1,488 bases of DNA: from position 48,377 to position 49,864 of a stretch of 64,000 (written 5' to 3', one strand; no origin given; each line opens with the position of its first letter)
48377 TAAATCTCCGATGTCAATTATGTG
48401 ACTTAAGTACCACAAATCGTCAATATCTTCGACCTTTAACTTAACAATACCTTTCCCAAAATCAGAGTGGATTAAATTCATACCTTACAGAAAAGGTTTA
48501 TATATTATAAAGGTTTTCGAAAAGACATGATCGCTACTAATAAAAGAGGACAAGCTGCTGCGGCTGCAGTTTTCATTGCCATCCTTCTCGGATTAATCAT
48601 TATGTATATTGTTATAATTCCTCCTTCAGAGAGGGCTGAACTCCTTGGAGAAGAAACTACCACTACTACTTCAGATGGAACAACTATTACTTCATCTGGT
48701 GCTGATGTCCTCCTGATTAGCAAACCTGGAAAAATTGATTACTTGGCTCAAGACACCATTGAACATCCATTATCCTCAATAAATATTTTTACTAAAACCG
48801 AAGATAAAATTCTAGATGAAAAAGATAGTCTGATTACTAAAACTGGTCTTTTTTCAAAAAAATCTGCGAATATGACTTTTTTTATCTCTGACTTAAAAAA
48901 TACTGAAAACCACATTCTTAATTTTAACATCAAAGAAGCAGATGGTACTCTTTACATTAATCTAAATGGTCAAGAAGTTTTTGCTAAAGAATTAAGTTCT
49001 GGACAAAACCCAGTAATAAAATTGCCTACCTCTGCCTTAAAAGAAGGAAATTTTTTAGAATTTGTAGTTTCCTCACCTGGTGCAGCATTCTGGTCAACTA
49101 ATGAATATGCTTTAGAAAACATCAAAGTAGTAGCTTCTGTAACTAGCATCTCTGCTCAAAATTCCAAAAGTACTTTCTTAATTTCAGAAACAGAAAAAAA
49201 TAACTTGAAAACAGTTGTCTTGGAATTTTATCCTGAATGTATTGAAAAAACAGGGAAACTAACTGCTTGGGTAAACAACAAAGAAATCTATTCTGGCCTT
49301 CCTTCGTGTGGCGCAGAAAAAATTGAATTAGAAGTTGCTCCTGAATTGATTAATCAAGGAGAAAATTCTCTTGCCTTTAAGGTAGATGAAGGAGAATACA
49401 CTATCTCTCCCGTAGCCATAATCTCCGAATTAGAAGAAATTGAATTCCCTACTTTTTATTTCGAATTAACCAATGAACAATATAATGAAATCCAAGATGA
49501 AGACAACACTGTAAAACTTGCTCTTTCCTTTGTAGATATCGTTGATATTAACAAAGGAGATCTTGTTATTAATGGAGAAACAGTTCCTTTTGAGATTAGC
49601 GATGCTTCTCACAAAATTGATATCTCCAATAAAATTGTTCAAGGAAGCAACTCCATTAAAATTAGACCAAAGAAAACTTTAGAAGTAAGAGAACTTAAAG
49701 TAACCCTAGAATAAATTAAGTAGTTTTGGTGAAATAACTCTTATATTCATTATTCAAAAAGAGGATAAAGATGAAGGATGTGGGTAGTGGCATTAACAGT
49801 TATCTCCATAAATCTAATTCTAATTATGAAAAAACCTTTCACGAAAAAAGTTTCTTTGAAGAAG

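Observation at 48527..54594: Surface-protein cluster: pilin-signal protein, 5-TM protein and three paralogous lipobox proteins sharing a two-domain ectodomain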

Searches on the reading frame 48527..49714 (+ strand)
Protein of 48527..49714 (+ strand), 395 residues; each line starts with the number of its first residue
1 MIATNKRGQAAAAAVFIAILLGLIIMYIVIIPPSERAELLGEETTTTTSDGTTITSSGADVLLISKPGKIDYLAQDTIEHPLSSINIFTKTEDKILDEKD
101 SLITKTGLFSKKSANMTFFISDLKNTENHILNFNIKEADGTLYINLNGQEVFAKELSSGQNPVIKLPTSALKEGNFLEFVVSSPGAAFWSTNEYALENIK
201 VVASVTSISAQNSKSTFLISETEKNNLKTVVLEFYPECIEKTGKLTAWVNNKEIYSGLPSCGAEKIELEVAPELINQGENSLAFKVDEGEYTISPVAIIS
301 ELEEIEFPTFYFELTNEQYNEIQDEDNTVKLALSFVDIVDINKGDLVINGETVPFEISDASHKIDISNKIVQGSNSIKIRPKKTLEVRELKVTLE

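Call 3: search_protein_families(library=pfam, proteins=[window:48527-49714:+], max_evalue=1)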
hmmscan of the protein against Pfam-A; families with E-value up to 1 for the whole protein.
window:48527-49714:+ (395 aa): 0 families

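Call 4: search_protein_families(library=ncbifam, proteins=[window:48527-49714:+], max_evalue=1)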
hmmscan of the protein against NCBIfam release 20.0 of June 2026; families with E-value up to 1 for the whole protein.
window:48527-49714:+ (395 aa): 0 families

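Call 8: search_protein_families(library=phrogs, proteins=[window:48527-49714:+], max_evalue=0.1)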
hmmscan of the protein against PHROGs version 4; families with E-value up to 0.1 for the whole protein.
window:48527-49714:+ (395 aa): 0 families

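Call 31: search_protein_representatives(protein=window:48527-49711:+)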
Query: 395 residues. Proteins with E-value up to 0.001 (for the whole library): 897; up to 1e-10: 619; up to 1e-30: 412. The best 150 are listed.
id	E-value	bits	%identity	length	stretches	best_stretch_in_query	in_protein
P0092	1.3e-101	356.7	44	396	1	4-394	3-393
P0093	2.6e-100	352.4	44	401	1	5-393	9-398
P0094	2.7e-96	339.2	48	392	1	5-395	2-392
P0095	1.2e-94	333.9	41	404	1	5-394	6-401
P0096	2.1e-94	333.0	44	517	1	6-395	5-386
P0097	1.3e-92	327.1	44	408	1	7-395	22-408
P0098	1.4e-87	310.5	40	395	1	5-395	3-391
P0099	7.4e-83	295.0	41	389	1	5-393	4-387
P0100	2.7e-82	293.1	39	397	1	5-394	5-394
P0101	1.1e-80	287.9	39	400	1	6-395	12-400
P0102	4.4e-80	285.9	49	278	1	121-394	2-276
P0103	1.2e-78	281.2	39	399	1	7-395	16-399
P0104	6.3e-78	278.8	39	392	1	7-394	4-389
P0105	7.9e-78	278.5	37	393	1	8-395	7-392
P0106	2.4e-77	276.9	37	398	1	8-395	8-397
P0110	3.2e-75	269.9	42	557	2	4-317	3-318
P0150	4.6e-64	233.2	33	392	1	6-392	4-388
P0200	4.1e-58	213.6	34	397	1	6-394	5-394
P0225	2.1e-55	204.7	30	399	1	7-392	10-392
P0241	5.0e-53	196.9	33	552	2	10-327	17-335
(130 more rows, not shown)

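Call 34: search_solved_structures(query=A2, max_evalue=1)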
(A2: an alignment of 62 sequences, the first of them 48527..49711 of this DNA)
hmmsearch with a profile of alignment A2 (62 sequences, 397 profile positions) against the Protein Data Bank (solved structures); distinct sequences matched with E-value up to 1: 1.
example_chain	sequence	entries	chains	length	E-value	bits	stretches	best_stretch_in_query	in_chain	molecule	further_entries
3zm8_A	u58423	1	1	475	0.91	11.3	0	247-299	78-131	GH26 ENDO-BETA-1,4-MANNANASE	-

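Call 46: predict_structure(alignment_id=A2)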
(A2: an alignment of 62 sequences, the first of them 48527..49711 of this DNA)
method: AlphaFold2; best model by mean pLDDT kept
length: 395 residues; sequences in the alignment: 62
mean_pLDDT: 92.1   pTM: 0.72
mean pLDDT of the five models: 92.1, 91.3, 91.1, 90.2, 90.0
residues with pLDDT >= 90: 336; 70-90: 31; 50-70: 7; < 50: 21
segments of 3 or more residues with pLDDT < 50: 1-5, 43-57
pLDDT, mean of each block of 10 residues (from residue 1): 51 86 93 79 44 50 97 95 96 97 96 98 97 98 98 98 98 98 92 98 96 97 96 95 96 97 95 98 97 98 96 97 96 92 96 95 97 98 96 97
secondary structure, 60 per line:
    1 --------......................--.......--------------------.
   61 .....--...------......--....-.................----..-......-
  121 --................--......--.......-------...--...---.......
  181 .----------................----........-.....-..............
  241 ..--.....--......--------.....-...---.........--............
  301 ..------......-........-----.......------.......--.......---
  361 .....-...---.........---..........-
elements in order: H9-30 H33-39 E60-65 E68-70 E77-82 E85-88 E90-106 E114-119 E126-138 E141-146 E149-155 E163-165 E174-181 E192-207 E212-219 H221-225 E227-242 E245-249 E252-257 E266-270 E278-286 E289-302 E309-314 H316-323 E329-335 E342-348 E351-357 E361-365 E373-381 E385-394

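Call 48: fold_search(model_id=the predicted structure, library=pdb)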
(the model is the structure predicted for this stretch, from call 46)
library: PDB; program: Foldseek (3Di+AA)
matches with E <= 10: 1626; with E <= 0.001: 114
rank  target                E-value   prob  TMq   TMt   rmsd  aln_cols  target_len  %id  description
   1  8qqh_BBB              1.3e-08  1.00  0.16  0.07  38.0       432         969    9  Structure of beta-galactosidase from Desulfurococcus amyloliticus (released 2024-08-14)
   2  8qqh_AAA              2.8e-08  1.00  0.17  0.07  36.5       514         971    9  Structure of beta-galactosidase from Desulfurococcus amyloliticus (released 2024-08-14)
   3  5x7o_A                1.9e-07  1.00  0.18  0.07  38.3       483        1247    9  Crystal structure of Paenibacillus sp. 598K alpha-1,6-glucosyltransferase (released 2017-07-26)
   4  6a48                  2.7e-07  1.00  0.18  0.12  30.4       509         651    9  Crystal structure of reelin N-terminal region (released 2019-06-19)
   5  6eon                  7.6e-07  1.00  0.16  0.09  34.5       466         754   14  Galactanase BT0290 (released 2017-11-29)
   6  7l2z_E                8.8e-07  1.00  0.23  0.15  34.5       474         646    7  Bacterial cellulose synthase BcsB hexamer (released 2021-03-24)
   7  3d3a                  2.9e-06  1.00  0.15  0.11  25.4       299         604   16  Crystal structure of a beta-galactosidase from Bacteroides thetaiotaomicron (released 2008-05-27)
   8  4e8d_A                5.4e-06  1.00  0.18  0.13  19.7       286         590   10  Crystal structure of streptococcal beta-galactosidase (released 2012-05-30)
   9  4e8c_B                6.3e-06  1.00  0.18  0.13  19.4       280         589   10  Crystal structure of streptococcal beta-galactosidase in complex with galactose (released 2012-05-30)
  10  4e8c_A                7.8e-06  1.00  0.18  0.13  20.0       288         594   10  Crystal structure of streptococcal beta-galactosidase in complex with galactose (released 2012-05-30)
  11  6yg8_D                8.6e-06  1.00  0.25  0.16  35.0       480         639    9  Cryo-EM structure of a BcsB pentamer in the context of an assembled Bcs macrocomplex (released 2021-02-24)
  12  9fmt_C                9.5e-06  1.00  0.22  0.15  33.9       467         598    7  Cryo-EM structure of the BcsB hexameric crown from the E. coli cellulose secretion macrocomplex (released 2024-10-16)
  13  5b4x_C                1.2e-05  0.98  0.17  0.10  24.2       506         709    8  Crystal structure of the ApoER2 ectodomain in complex with the Reelin R56 fragment (released 2017-04-26)
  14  4w8j                  1.4e-05  0.97  0.15  0.07  26.0       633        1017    6  Structure of the full-length insecticidal protein Cry1Ac reveals intriguing details of toxin packaging into in vivo form (released 2014-09-17)
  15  9fmt_B                1.6e-05  1.00  0.23  0.15  33.5       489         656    8  Cryo-EM structure of the BcsB hexameric crown from the E. coli cellulose secretion macrocomplex (released 2024-10-16)
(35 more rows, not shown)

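Call 52: find_related_loci(query=A3, collection=metagenome_contigs, flank=10000)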
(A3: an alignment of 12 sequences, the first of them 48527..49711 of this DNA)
Query A3 (395 aa) in metagenome_contigs; peptide patterns used: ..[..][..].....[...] (x = any residue, [..] = any of these).
167 stretches matched a pattern; 99 encode a relative of the query (tblastn E <= 1e-3); the best 80 are kept; 80 distinct loci.
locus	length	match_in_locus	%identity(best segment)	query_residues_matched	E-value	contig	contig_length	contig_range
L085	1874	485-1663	46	2-394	9e-128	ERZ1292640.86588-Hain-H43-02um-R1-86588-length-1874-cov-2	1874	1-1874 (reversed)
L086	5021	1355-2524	48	4-394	7e-120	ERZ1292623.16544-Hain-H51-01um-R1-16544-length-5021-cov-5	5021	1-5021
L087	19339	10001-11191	50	1-394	3e-117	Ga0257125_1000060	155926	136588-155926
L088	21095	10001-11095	49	27-394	1e-114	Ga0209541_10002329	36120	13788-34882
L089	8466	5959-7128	45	6-394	9e-112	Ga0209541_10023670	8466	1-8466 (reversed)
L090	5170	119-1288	45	6-394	5e-112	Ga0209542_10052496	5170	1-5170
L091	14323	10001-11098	48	27-394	9e-111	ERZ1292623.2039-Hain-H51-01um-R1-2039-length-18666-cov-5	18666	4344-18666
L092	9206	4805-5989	46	1-394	7e-111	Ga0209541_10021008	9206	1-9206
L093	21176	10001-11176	46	1-394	1e-110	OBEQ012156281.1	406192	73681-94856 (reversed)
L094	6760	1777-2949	45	6-394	8e-109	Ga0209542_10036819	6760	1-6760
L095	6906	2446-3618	45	6-394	8e-109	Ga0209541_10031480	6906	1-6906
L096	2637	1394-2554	46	1-391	2e-112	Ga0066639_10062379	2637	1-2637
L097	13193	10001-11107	46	26-394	2e-107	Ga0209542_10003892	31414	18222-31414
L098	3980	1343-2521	44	1-394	8e-109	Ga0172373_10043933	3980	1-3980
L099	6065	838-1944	46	26-394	2e-107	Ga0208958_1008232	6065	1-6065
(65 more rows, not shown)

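Call 57: list_cluster_members(proteins=[window:48527-49711:+, window:49771-51705:+, window:51705-52604:+, window:53686-54591:+, P0110, P0150, P0200, P0225, P0241, P0096])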
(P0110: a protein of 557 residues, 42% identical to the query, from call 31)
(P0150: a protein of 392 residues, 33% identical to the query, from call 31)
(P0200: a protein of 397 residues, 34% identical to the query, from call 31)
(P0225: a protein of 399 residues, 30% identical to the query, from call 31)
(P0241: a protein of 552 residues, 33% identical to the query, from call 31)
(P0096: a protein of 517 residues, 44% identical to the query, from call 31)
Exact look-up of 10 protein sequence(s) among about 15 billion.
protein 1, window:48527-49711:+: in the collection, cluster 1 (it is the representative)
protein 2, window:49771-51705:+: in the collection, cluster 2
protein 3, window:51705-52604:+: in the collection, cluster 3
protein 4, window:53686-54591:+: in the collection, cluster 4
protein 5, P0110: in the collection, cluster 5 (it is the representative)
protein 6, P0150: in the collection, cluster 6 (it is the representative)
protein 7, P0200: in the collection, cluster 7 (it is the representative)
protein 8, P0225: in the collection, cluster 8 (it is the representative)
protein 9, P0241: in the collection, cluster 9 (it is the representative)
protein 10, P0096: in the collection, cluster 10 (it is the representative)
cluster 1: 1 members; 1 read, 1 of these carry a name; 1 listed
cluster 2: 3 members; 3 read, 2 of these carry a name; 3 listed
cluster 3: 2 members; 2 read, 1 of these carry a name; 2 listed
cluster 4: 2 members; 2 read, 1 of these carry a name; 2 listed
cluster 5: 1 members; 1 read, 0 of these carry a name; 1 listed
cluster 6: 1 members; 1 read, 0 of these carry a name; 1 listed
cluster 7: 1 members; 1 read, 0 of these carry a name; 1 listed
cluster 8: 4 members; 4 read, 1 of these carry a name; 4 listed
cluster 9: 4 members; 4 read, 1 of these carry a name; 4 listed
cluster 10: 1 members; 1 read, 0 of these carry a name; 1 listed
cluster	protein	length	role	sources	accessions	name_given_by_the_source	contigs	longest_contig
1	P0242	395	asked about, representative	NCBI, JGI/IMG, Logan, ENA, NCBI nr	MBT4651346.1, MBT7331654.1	hypothetical protein HN799_00050 [Candidatus Woesearchaeota archaeon] | hypothetical protein | hypothetical protein [Candidatus Woesearchaeota archaeon]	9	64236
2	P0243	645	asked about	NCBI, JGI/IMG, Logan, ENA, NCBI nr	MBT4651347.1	hypothetical protein HOC13_02375 [Candidatus Woesearchaeota archaeon] | hypothetical protein | hypothetical protein [Candidatus Woesearchaeota archaeon]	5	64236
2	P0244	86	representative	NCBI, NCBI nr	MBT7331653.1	hypothetical protein HN799_00045, partial [Candidatus Woesearchaeota archaeon] | hypothetical protein [Candidatus Woesearchaeota archaeon]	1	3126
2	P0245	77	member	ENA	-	-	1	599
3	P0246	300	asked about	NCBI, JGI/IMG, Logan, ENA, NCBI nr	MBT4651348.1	hypothetical protein HOC13_02380 [Candidatus Woesearchaeota archaeon] | hypothetical protein | hypothetical protein [Candidatus Woesearchaeota archaeon]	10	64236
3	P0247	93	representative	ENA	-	-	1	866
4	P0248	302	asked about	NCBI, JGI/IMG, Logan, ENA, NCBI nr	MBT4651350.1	hypothetical protein HOC13_02390 [Candidatus Woesearchaeota archaeon] | hypothetical protein | hypothetical protein [Candidatus Woesearchaeota archaeon]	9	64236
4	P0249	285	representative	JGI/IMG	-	-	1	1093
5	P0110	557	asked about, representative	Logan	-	-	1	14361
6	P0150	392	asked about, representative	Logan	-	-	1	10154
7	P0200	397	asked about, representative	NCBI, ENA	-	-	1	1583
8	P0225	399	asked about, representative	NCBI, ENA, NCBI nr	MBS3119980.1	hypothetical protein J4475_04110 [Candidatus Woesearchaeota archaeon] | hypothetical protein [Candidatus Woesearchaeota archaeon]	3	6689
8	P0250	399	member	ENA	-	-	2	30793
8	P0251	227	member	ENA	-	-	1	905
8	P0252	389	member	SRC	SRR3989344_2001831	-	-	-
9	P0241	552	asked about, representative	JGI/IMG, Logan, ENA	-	-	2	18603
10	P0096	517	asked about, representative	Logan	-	-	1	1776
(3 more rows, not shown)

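Call 65: search_protein_families(library=pfam, alignment_id=A2, max_evalue=0.01)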
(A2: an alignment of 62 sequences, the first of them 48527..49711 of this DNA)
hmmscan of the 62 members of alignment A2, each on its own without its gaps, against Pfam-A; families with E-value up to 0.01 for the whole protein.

A. member 1, window:48527-49711:+ (395 aa): 0 families

B. families by the number of members that match (of 62 scanned): 9 families
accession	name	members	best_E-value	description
PF02837.24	Glyco_hydro_2_N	4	0.0011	Glycosyl hydrolases family 2, sugar binding domain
PF14683.12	CBM-like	4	0.0011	Polysaccharide lyase family 4, domain III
PF16351.10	DUF4979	2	0.0044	Domain of unknown function (DUF4979)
PF07009.16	NusG_II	1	0.00067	NusG domain II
PF08531.16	Bac_rhamnosid_N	1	0.0012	Alpha-L-rhamnosidase N-terminal domain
PF13364.12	BetaGal_ABD2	1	0.0027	Beta-galactosidase second all-beta domain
PF21135.2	DRL_cat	1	0.0047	Oxidoreductase DRL, catalytic domain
PF20424.3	PilZN3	1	0.007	PilZN3 domain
PF16139.11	DUF4847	1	0.0094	Domain of unknown function (DUF4847)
